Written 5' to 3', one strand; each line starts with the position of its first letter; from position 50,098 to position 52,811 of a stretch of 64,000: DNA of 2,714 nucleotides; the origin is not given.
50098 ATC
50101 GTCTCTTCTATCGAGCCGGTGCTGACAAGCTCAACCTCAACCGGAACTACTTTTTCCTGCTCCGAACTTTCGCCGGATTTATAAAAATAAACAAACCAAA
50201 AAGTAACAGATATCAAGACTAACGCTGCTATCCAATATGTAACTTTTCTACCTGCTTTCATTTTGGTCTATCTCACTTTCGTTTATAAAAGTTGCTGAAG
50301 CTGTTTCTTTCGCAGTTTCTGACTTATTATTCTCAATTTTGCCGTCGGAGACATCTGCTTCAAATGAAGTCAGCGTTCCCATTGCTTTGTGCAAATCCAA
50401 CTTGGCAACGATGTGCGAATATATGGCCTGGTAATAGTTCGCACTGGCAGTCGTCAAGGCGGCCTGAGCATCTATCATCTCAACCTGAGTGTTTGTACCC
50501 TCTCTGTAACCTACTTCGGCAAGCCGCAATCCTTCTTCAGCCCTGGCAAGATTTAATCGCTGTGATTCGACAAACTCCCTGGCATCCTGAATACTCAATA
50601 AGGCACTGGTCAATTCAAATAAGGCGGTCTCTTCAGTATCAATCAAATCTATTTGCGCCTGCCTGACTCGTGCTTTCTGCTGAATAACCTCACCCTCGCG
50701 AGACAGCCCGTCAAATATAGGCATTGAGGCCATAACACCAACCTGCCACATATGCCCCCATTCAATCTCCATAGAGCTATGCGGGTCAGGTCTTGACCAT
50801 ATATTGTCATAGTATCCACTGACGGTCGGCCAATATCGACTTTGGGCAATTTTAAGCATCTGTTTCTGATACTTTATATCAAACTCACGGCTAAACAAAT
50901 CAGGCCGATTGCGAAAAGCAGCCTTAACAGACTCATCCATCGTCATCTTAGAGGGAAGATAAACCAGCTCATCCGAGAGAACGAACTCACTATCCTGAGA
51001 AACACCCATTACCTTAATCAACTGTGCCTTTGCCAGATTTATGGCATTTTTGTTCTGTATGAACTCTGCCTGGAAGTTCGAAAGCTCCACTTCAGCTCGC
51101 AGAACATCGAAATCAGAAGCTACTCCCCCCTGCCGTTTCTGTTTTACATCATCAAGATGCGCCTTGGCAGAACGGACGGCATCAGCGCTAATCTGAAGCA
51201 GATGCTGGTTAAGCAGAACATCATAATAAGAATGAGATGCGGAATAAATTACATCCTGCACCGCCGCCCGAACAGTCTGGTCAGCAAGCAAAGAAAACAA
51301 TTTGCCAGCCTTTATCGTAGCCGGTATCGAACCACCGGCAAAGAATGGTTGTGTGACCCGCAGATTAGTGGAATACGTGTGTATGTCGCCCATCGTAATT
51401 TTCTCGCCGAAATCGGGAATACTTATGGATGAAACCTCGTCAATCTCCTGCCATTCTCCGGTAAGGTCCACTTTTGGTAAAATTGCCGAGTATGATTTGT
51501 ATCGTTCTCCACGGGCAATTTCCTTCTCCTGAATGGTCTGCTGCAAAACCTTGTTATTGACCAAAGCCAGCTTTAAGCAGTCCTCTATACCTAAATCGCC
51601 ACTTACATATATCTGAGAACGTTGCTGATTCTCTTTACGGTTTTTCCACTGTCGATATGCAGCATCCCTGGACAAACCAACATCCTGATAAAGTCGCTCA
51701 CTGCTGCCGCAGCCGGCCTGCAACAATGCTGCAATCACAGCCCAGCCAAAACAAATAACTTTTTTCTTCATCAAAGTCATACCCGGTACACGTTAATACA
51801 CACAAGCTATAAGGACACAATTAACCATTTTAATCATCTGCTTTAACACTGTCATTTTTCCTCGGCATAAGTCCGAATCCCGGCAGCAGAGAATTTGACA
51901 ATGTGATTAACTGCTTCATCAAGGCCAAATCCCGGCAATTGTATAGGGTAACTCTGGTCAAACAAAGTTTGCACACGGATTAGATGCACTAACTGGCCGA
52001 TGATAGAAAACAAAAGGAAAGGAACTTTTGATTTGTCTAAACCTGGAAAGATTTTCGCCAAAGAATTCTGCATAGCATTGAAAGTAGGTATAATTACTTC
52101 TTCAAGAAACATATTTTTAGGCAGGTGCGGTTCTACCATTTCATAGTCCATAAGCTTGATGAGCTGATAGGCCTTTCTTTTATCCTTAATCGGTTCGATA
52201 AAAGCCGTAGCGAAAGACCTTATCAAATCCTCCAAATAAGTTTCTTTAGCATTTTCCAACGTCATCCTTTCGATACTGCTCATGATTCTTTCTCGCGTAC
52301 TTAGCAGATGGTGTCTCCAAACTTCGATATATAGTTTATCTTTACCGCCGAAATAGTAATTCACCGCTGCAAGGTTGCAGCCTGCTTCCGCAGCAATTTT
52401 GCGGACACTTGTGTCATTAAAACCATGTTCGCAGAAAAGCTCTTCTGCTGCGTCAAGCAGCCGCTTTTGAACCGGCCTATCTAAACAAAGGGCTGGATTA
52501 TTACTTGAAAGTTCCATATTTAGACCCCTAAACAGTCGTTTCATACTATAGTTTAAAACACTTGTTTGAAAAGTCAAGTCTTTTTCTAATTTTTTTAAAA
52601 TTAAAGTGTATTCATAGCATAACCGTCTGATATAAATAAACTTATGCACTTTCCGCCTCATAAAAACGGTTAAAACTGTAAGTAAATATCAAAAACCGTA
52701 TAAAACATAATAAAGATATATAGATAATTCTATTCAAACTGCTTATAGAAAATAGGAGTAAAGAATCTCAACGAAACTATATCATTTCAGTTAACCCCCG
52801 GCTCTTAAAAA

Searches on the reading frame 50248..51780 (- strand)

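Call 10: search_protein_families(library=pfam, proteins=[window:50248-51780:-], max_evalue=0.01)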
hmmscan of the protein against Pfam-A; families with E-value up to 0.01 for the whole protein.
window:50248-51780:- (510 aa): 1 family
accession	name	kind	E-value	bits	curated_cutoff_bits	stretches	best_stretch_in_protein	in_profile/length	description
PF02321.23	OEP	-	1.9e-62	210.8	22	2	66-259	2-187/187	Outer membrane efflux protein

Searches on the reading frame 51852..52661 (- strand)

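Call 10: search_protein_families(library=pfam, proteins=[window:51852-52661:-], max_evalue=0.01)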
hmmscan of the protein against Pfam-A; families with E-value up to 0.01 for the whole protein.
window:51852-52661:- (269 aa): 2 families
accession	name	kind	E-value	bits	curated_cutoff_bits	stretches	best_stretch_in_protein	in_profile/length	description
PF00440.29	TetR_N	-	3.3e-14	52.8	24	1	68-114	1-47/47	Bacterial regulatory proteins, tetR family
PF09209.16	CecR_C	-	5e-07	30.2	24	1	144-262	2-125/125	HTH-type transcriptional dual regulator CecR, C-terminal domain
